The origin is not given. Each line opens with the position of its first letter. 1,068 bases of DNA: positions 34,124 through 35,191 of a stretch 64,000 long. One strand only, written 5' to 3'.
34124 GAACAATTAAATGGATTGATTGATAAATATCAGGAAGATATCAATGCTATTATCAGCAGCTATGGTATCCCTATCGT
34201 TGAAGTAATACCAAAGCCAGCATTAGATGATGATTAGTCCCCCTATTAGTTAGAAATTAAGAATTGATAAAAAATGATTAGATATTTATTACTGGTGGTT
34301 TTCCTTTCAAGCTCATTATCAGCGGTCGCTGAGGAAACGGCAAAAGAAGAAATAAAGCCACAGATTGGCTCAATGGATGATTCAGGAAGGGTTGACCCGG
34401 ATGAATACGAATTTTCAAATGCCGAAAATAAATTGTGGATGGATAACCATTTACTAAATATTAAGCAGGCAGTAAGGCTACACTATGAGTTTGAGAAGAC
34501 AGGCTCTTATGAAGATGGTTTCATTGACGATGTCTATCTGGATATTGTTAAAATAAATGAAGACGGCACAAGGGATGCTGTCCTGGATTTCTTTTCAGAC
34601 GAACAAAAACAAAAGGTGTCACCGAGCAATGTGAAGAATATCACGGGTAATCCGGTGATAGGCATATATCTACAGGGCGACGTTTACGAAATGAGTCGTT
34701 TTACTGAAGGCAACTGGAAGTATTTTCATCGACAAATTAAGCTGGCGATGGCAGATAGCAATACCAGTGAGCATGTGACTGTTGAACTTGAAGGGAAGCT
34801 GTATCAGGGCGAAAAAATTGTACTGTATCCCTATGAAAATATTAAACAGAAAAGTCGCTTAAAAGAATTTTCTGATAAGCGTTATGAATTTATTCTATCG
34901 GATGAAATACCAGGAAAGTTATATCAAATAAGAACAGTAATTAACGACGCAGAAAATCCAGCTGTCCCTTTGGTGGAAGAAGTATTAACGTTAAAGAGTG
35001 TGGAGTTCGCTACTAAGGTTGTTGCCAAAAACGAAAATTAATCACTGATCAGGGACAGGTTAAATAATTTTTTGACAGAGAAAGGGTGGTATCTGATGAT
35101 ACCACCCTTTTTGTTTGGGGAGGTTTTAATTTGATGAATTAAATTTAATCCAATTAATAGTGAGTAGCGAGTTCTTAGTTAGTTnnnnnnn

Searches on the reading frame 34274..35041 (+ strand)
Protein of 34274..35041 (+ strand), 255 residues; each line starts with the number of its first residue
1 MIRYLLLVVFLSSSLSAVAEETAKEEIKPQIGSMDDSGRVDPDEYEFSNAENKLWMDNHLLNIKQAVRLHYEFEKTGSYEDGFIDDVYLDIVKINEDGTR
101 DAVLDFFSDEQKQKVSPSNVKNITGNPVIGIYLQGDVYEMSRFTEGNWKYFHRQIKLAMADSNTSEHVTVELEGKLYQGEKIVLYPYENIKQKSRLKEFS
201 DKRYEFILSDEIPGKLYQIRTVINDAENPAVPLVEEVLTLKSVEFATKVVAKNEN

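Call 5: search_protein_families(library=pfam, proteins=[window:34274-35041:+])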
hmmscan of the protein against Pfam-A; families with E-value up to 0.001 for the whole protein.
window:34274-35041:+ (255 aa): 0 families

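Call 6: search_protein_families(library=ncbifam, proteins=[window:34274-35041:+], max_evalue=0.01)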
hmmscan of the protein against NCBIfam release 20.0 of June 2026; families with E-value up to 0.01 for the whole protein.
window:34274-35041:+ (255 aa): 0 families

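Call 45: search_solved_structures(query=window:34274-35041:+, max_evalue=10)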
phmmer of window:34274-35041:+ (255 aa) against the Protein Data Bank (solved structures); distinct sequences matched with E-value up to 10: 2.
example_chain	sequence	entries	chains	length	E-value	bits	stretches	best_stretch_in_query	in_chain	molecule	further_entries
4pac_A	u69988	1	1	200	0.2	14.2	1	75-108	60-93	Histidine-containing phosphotransfer protein 2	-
6m74_A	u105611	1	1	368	1.8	11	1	80-138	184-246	L-lactate oxidase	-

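Call 50: search_protein_families(library=pfam, proteins=[window:34274-35041:+], max_evalue=10)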
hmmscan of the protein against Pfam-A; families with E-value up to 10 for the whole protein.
window:34274-35041:+ (255 aa): 1 family
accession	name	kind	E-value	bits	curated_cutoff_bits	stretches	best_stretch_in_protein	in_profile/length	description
PF23658.1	PDZ_CPAF_rel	-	0.11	13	27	1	89-159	6-75/120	CPAF-like PDZ domain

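Call 51: find_homologous_proteins(query=window:34274-35041:+, max_evalue=0.001)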
Query window:34274-35041:+ (255 aa): 214 proteins with E <= 0.001 among 551 candidates; the best 120 are listed.
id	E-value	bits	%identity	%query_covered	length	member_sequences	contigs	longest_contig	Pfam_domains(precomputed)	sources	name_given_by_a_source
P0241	4.8e-163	558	100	100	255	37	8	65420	-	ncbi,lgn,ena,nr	ncbi:MAG: hypothetical protein IIC11_00175 [Proteobacteria bacterium]|nr:hypothetical protein [Pseud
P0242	4.3e-156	535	95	100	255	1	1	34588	-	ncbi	-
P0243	4.3e-155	532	96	100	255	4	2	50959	-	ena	-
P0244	3.3e-153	526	94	100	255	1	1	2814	-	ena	-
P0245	7.1e-153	525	93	100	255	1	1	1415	-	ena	-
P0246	1.6e-152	524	93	100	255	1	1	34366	-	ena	-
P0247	3.4e-152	523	93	100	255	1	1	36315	-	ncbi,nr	ncbi:MAG: hypothetical protein IIA06_07380 [Proteobacteria bacterium]|nr:hypothetical protein [Pseud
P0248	4.3e-152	522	93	100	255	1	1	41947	-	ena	-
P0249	3.7e-151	519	92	100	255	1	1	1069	-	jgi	-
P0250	5.4e-150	515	92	100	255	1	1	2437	-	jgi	-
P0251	8.2e-150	515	92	100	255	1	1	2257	-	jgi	-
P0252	8.6e-150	515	91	100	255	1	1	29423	-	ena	-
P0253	9.9e-150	515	92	100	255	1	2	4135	-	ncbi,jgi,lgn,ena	-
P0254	1.3e-149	514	91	100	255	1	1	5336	-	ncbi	-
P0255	2.2e-149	513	92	100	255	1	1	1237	-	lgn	-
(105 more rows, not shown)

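Call 58: predict_structure(alignment_id=A2)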
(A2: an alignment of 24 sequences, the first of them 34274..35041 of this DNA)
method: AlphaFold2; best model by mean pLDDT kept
length: 255 residues; sequences in the alignment: 24
mean_pLDDT: 78.1   pTM: 0.75
mean pLDDT of the five models: 78.1, 77.4, 76.8, 76.5, 71.9
residues with pLDDT >= 90: 101; 70-90: 86; 50-70: 23; < 50: 45
segments of 3 or more residues with pLDDT < 50: 1-27, 29-39, 249-255
pLDDT, mean of each block of 10 residues (from residue 1): 42 38 42 46 70 90 94 88 90 93 79 77 92 80 67 81 89 96 89 79 95 97 86 93 78 39
secondary structure, 60 per line:
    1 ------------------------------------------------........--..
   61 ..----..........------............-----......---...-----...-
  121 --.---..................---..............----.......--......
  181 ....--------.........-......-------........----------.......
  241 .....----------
elements in order: H49-56 H59-62 E67-76 E83-94 E100-105 H127-144 H148-161 E166-172 E175-184 H193-201 E203-208 E216-223 E234-245

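Call 68: find_encoding_contigs(protein=P0241, flank=3000, max_places=8)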
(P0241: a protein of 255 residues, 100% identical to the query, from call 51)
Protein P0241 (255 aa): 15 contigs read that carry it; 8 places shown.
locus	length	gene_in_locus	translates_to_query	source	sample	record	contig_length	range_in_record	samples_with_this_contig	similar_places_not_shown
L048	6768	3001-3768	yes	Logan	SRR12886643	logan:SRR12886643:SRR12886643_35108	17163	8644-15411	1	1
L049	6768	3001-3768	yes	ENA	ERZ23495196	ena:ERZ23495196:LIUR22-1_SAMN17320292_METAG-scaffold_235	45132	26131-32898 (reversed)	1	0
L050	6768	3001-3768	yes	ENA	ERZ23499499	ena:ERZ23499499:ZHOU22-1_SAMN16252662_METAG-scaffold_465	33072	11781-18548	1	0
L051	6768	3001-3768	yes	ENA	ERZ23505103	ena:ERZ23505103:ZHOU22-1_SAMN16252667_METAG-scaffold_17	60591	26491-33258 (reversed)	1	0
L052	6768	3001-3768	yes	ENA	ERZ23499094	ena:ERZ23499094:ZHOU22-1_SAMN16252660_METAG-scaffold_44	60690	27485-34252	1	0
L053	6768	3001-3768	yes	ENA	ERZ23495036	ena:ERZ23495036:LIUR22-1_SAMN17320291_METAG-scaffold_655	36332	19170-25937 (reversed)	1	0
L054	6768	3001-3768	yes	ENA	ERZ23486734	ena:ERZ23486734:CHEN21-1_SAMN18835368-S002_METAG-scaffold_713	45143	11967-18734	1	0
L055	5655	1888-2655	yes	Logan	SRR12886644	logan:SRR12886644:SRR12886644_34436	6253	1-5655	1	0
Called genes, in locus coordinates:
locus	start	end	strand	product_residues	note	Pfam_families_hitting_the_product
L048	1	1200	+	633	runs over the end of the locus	PF01011:PQQ, PF13360:PQQ_2 (weak), PF13570:Beta-prop_ACSF4 (faint), PF01011:PQQ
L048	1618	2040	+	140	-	PF00127:Copper-bind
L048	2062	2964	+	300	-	PF00497:SBP_bac_3 (weak)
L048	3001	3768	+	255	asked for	-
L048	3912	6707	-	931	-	PF00111:Fer2 (weak), PF13510:Fer2_4, PF13187:Fer4_9, PF22117:Fer4_Nqo3, PF12838:Fer4_7, PF04879:Molybdop_Fe4S4, PF00384:Molybdopterin, PF01568:Molydop_binding, +2 more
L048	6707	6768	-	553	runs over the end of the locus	PF01257:2Fe-2S_thioredx, PF01512:Complex1_51K, PF10531:SLBB (faint), PF10589:NADH_4Fe-4S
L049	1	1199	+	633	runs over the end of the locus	PF01011:PQQ, PF13360:PQQ_2 (weak), PF13570:Beta-prop_ACSF4 (faint), PF01011:PQQ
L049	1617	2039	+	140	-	PF00127:Copper-bind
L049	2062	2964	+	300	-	PF00497:SBP_bac_3 (weak)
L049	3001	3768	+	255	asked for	-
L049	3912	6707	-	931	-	PF00111:Fer2 (weak), PF13510:Fer2_4, PF13187:Fer4_9, PF22117:Fer4_Nqo3, PF12838:Fer4_7, PF04879:Molybdop_Fe4S4, PF00384:Molybdopterin, PF01568:Molydop_binding, +2 more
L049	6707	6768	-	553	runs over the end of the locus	PF01257:2Fe-2S_thioredx, PF01512:Complex1_51K, PF10531:SLBB (faint), PF10589:NADH_4Fe-4S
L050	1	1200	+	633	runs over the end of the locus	PF01011:PQQ, PF13360:PQQ_2 (weak), PF13570:Beta-prop_ACSF4 (faint), PF01011:PQQ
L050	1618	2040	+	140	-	PF00127:Copper-bind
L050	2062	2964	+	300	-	PF00497:SBP_bac_3 (weak)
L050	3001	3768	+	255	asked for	-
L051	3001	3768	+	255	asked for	-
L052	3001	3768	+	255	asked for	-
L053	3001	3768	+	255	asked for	-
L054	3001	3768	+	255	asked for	-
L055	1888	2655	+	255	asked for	-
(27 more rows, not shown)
